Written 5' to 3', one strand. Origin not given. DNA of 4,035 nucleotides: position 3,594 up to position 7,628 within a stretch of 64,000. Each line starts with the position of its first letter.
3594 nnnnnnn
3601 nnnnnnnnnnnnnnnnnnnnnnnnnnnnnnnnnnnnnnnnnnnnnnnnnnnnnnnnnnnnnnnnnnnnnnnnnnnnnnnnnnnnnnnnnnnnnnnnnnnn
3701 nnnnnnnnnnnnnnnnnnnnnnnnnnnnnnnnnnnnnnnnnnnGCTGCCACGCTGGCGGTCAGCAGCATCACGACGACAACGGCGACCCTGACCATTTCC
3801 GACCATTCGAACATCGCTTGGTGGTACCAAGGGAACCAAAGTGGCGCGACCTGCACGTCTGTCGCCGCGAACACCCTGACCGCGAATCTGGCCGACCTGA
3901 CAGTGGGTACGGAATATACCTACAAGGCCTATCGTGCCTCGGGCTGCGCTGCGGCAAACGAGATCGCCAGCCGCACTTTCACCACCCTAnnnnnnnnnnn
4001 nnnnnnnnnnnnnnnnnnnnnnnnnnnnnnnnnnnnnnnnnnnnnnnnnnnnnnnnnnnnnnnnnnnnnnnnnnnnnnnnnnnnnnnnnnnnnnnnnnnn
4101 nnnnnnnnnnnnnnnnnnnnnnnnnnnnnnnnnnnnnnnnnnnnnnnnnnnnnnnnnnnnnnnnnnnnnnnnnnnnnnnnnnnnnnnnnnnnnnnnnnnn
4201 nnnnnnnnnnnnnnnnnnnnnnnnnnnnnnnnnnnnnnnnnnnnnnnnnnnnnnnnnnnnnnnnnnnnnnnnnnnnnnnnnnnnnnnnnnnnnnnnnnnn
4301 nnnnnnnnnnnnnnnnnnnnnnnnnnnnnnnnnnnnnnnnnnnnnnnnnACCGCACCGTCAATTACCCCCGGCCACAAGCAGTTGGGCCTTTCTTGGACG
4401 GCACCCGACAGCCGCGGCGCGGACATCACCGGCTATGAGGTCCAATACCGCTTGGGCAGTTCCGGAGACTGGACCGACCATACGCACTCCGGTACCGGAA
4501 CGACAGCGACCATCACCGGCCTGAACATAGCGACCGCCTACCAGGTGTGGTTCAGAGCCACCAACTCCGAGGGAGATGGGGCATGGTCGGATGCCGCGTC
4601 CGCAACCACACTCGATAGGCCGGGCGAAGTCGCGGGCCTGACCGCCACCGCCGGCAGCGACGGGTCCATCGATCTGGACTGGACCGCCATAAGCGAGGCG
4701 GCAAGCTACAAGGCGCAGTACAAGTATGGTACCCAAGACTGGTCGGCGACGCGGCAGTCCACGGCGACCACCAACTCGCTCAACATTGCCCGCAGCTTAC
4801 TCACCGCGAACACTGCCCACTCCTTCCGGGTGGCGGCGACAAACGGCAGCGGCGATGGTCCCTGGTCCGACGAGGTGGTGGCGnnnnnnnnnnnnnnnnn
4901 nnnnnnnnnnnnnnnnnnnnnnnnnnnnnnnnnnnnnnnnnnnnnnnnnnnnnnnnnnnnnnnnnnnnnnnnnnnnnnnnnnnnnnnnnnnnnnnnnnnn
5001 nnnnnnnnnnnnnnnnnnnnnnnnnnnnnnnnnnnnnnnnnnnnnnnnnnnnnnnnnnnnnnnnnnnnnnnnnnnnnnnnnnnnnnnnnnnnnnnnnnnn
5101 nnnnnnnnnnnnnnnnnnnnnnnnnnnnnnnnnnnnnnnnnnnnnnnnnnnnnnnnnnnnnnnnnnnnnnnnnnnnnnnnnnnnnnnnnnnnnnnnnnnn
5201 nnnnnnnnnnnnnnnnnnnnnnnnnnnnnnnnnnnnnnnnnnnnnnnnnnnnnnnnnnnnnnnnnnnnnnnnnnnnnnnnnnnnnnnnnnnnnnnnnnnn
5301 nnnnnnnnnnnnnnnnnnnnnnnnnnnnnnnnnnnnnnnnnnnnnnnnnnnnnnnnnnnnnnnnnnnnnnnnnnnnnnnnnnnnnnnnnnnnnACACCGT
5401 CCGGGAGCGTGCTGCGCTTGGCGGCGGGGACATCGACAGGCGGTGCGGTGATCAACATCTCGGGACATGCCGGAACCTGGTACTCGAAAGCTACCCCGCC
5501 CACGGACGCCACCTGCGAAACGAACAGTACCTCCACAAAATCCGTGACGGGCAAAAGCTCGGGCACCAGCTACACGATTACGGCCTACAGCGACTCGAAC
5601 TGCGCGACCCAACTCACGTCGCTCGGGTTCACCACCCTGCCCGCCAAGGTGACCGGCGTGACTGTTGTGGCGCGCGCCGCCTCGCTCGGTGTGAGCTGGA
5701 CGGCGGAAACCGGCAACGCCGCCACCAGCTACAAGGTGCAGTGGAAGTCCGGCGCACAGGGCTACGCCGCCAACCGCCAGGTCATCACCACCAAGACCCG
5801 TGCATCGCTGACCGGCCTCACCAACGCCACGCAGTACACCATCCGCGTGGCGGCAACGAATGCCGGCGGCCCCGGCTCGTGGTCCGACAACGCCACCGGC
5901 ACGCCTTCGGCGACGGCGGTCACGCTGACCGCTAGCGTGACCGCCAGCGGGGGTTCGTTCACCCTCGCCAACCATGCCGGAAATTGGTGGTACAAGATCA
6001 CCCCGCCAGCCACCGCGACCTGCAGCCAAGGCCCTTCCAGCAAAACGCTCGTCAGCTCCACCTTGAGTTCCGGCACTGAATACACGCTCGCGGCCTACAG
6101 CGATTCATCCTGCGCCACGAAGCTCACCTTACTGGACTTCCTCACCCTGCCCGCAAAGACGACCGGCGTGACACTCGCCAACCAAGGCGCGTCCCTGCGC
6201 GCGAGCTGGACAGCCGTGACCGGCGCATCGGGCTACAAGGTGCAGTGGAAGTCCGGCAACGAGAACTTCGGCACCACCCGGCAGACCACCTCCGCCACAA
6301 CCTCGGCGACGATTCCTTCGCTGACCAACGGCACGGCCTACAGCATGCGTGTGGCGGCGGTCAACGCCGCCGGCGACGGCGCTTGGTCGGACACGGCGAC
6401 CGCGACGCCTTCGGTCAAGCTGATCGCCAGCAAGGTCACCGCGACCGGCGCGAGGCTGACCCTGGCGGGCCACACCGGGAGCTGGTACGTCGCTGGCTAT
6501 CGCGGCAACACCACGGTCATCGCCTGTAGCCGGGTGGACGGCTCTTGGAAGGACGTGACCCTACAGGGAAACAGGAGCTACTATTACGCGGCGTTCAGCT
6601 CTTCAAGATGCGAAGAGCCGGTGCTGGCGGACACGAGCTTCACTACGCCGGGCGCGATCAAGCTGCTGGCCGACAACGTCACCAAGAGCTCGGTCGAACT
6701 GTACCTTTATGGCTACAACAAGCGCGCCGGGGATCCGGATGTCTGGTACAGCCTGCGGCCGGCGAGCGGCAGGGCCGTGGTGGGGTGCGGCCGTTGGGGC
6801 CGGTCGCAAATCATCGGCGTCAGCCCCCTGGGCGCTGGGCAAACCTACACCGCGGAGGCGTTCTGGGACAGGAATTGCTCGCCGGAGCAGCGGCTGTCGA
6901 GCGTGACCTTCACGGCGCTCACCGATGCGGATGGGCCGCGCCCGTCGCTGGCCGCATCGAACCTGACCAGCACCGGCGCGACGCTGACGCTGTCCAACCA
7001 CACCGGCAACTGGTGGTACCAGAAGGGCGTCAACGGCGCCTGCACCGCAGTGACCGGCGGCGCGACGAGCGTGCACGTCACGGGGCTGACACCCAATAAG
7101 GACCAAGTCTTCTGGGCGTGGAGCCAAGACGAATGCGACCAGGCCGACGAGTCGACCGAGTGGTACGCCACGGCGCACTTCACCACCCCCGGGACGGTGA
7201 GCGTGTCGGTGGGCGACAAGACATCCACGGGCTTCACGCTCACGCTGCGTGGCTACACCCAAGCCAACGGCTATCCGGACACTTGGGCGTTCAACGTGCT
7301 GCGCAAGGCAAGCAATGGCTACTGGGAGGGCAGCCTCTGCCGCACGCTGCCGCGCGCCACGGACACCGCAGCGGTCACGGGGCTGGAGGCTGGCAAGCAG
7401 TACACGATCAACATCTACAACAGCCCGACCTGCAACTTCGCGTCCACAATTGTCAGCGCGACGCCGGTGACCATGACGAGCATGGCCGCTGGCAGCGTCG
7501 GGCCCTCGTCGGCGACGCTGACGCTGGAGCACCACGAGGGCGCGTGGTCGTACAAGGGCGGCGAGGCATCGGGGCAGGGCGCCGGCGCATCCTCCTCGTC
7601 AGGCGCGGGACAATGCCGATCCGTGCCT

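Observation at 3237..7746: Eleven copies of a two-cysteine ~85-aa module that may be an undescribed FN3-like domain, paradoxical for an autotransporter passenger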

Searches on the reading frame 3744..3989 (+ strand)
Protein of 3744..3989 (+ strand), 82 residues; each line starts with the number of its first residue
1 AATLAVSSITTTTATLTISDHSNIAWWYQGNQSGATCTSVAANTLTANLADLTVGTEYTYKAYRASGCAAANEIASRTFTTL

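Call 40: find_related_loci(query=A4, collection=genome_contigs, flank=3000)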
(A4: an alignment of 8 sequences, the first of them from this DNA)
Query A4 (82 aa) in genome_contigs; peptide patterns used: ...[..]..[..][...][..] (x = any residue, [..] = any of these).
56 stretches matched a pattern; 41 encode a relative of the query (tblastn E <= 1e-3); 38 distinct loci.
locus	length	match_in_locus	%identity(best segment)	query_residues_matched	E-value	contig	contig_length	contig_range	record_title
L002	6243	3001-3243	56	1-82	2e-23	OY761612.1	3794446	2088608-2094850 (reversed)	MAG: Pseudomonadales bacterium isolate 8826704f-68a6-4665-bbd8-dc2ebed91d17 genome assembly, chromosome: 1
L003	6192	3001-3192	69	4-68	8e-23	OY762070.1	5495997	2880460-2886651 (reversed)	MAG: Pseudomonadales bacterium isolate ac928a3f-4c2e-4f54-a756-792d58c1f79c genome assembly, chromosome: 1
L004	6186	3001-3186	67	7-69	9e-21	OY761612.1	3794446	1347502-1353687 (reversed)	MAG: Pseudomonadales bacterium isolate 8826704f-68a6-4665-bbd8-dc2ebed91d17 genome assembly, chromosome: 1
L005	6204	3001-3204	61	1-69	5e-20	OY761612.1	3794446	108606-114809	MAG: Pseudomonadales bacterium isolate 8826704f-68a6-4665-bbd8-dc2ebed91d17 genome assembly, chromosome: 1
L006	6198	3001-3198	60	2-68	3e-19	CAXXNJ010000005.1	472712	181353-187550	MAG: Dehalococcoidia bacterium isolate 9ad22531-bf69-4ddd-ada6-f90d651dccb2 genome assembly, contig: contig_5, whole gen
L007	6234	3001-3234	55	3-82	3e-19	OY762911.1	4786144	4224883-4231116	MAG: Thermoanaerobaculia bacterium isolate 14c23368-4dca-4d55-9b94-f295180eceef genome assembly, chromosome: 1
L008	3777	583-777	62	3-68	4e-20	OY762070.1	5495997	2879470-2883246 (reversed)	MAG: Pseudomonadales bacterium isolate ac928a3f-4c2e-4f54-a756-792d58c1f79c genome assembly, chromosome: 1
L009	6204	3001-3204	58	1-69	9e-19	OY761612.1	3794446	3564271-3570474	MAG: Pseudomonadales bacterium isolate 8826704f-68a6-4665-bbd8-dc2ebed91d17 genome assembly, chromosome: 1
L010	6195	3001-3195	59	3-68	1e-18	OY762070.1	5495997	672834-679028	MAG: Pseudomonadales bacterium isolate ac928a3f-4c2e-4f54-a756-792d58c1f79c genome assembly, chromosome: 1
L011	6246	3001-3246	55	3-81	1e-18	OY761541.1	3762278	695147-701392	MAG: Dehalococcoidia bacterium isolate f9b9afb7-0d58-404f-89de-58ff16bbafec genome assembly, chromosome: 1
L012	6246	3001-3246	55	1-81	6e-18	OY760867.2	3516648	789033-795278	MAG: Dehalococcoidia bacterium isolate ec36dd00-29ce-491f-9a3f-6816ace52b4b genome assembly, chromosome: 1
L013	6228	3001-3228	55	2-76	1e-17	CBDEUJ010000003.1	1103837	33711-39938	MAG: Paracoccaceae bacterium isolate f3ee2caa-37b1-43b9-9fb8-375eacd4e4c4 genome assembly, contig: contig_3, whole genom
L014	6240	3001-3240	52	1-81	1e-17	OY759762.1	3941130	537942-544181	MAG: Acidimicrobiales bacterium isolate 58bc0cff-3a4e-4465-8a1f-db016ff7ac3d genome assembly, chromosome: 1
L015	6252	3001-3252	52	1-82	5e-17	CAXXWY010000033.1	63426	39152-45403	MAG: Dehalococcoidia bacterium isolate c628f03c-5c65-4804-8986-e75590ebef27 genome assembly, contig: contig_33, whole ge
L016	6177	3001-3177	61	25-81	3e-16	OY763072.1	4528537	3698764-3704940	MAG: Dehalococcoidia bacterium isolate 40e540cc-5106-4b3b-ab2b-631d7f64572a genome assembly, chromosome: 1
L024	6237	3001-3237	46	2-81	4e-14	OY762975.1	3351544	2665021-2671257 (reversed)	MAG: Acidimicrobiales bacterium isolate b2754c8c-b586-4d69-863e-0c5c3858fa40 genome assembly, chromosome: 1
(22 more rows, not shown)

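Call 44: predict_structure(alignment_id=A3)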
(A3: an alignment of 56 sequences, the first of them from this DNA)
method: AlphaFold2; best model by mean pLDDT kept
length: 82 residues; sequences in the alignment: 56
mean_pLDDT: 96.9   pTM: 0.84
mean pLDDT of the five models: 96.9, 96.5, 96.2, 95.9, 94.3
residues with pLDDT >= 90: 80; 70-90: 2; 50-70: 0; < 50: 0
segments of 3 or more residues with pLDDT < 50: none
pLDDT, mean of each block of 10 residues (from residue 1): 96 97 95 96 97 98 97 98 98
secondary structure, 60 per line:
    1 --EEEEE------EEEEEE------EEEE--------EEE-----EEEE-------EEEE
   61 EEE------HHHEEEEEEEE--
elements in order: E3-7 E14-19 E26-29 E38-40 E46-49 E57-63 E73-80

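Call 47: fold_search(model_id=the predicted structure, library=pdb)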
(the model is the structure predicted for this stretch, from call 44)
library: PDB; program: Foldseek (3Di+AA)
matches with E <= 10: 1984; with E <= 0.001: 86
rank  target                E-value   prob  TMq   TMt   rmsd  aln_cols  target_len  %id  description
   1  5l2h_A                3.4e-05  1.00  0.75  0.64   5.1        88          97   26  Crystal Structure of W26A mutant of anti-EGFR Centyrin P54AR4-83v2 (released 2016-11-02)
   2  4lpt_A                4.0e-05  1.00  0.76  0.68   3.3        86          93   27  Crystal structure of monomeric TENCON variant P54CR4-31 (released 2014-01-29)
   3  5l2h_D                4.7e-05  1.00  0.75  0.65   5.6        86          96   27  Crystal Structure of W26A mutant of anti-EGFR Centyrin P54AR4-83v2 (released 2016-11-02)
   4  7t82_E                5.8e-05  1.00  0.74  0.65   3.8        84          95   24  Crystal Structure of LEUKOCIDIN E/CENTYRIN S26/FAB B438 (released 2023-01-11)
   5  7t0r_I                7.6e-05  1.00  0.74  0.65   4.8        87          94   21  Crystal structure of the anti-CD4 adnectin 6940_B01 as a complex with the extracellular domains of CD4 and ibalizumab  (released 2022-01-12)
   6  7y8h_B                1.0e-04  1.00  0.69  0.62   4.5        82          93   23  Crystal structure of sDscam FNIII1 domain, isoform alpha7 (released 2023-05-24)
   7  4lpt_E                1.2e-04  1.00  0.76  0.64   3.6        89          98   26  Crystal structure of monomeric TENCON variant P54CR4-31 (released 2014-01-29)
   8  5l2h_B                1.2e-04  1.00  0.75  0.63   5.6        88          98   26  Crystal Structure of W26A mutant of anti-EGFR Centyrin P54AR4-83v2 (released 2016-11-02)
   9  7t0r_G                1.2e-04  1.00  0.73  0.65   4.5        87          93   21  Crystal structure of the anti-CD4 adnectin 6940_B01 as a complex with the extracellular domains of CD4 and ibalizumab  (released 2022-01-12)
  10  7t87_C                1.5e-04  1.00  0.72  0.64   3.5        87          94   24  CRYSTAL STRUCTURE OF LEUKOCIDIN AB/CENTYRIN S17/FAB 214F COMPLEX (released 2023-01-11)
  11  9l14_B                1.6e-04  1.00  0.76  0.71   3.1        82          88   23  Crystal structure of the monobody CL-1 in complex with the Escherichia coli adenylate kinase (released 2025-06-04)
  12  3b83_H                1.6e-04  1.00  0.73  0.65   3.7        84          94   21  Computer-Based Redesign of a beta Sandwich Protein Suggests that Extensive Negative Design Is Not Required for De Novo (released 2008-11-04)
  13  3tes_A                1.7e-04  1.00  0.75  0.66   3.6        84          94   28  Crystal Structure of Tencon (released 2012-05-16)
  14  4lpt_D                1.7e-04  1.00  0.73  0.65   3.8        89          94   26  Crystal structure of monomeric TENCON variant P54CR4-31 (released 2014-01-29)
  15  6zz8_H                1.7e-04  1.00  0.75  0.67   4.1        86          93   21  MB_CRS6-15 bound to CrSAS-6_6HR (released 2021-07-07)
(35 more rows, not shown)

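Call 74: search_protein_families(library=pfam, alignment_id=A3, max_evalue=0.01)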
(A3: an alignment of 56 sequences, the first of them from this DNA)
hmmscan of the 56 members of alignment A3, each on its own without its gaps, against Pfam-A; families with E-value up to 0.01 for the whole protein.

A. member 1, seq(82 aa): 0 families

B. families by the number of members that match (of 56 scanned): 6 families
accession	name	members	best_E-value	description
PF16656.11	Pur_ac_phosph_N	11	0.0007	Purple acid Phosphatase, N-terminal domain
PF19081.6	Ig_7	8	1.1e-05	Ig-like domain CHU_C associated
PF00041.27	fn3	5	0.00028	Fibronectin type III domain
PF16129.10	DUF4841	1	0.0016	Domain of unknown function (DUF4841)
PF16473.11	Rv2179c-like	1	0.0067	3'-5' exoribonuclease Rv2179c-like domain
PF21949.1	NoBody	1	0.0079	Negative regulator of P-body association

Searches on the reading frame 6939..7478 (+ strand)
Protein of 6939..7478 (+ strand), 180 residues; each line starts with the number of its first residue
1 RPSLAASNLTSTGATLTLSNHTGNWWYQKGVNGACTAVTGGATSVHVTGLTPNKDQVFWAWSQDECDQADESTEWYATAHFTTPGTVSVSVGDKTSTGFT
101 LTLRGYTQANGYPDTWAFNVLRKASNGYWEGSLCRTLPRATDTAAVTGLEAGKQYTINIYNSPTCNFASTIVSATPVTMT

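Call 24: predict_structure(protein=window:6939-7478:+)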
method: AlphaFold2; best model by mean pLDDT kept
length: 180 residues; sequences in the alignment: 1
mean_pLDDT: 48.2   pTM: 0.48
mean pLDDT of the five models: 48.2, 44.6, 42.6, 42.2, 40.1
residues with pLDDT >= 90: 0; 70-90: 24; 50-70: 44; < 50: 112
segments of 3 or more residues with pLDDT < 50: 1-66, 68-83, 92-100, 105-112, 169-180
pLDDT, mean of each block of 10 residues (from residue 1): 30 36 40 41 32 32 45 33 49 44 48 65 75 69 59 65 65 39
secondary structure, 60 per line:
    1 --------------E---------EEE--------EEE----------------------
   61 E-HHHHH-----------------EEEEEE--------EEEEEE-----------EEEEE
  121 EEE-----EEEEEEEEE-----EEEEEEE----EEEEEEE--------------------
elements in order: E25-27 E36-38 H63-67 E85-90 E99-104 E116-123 E129-137 E143-149 E154-160
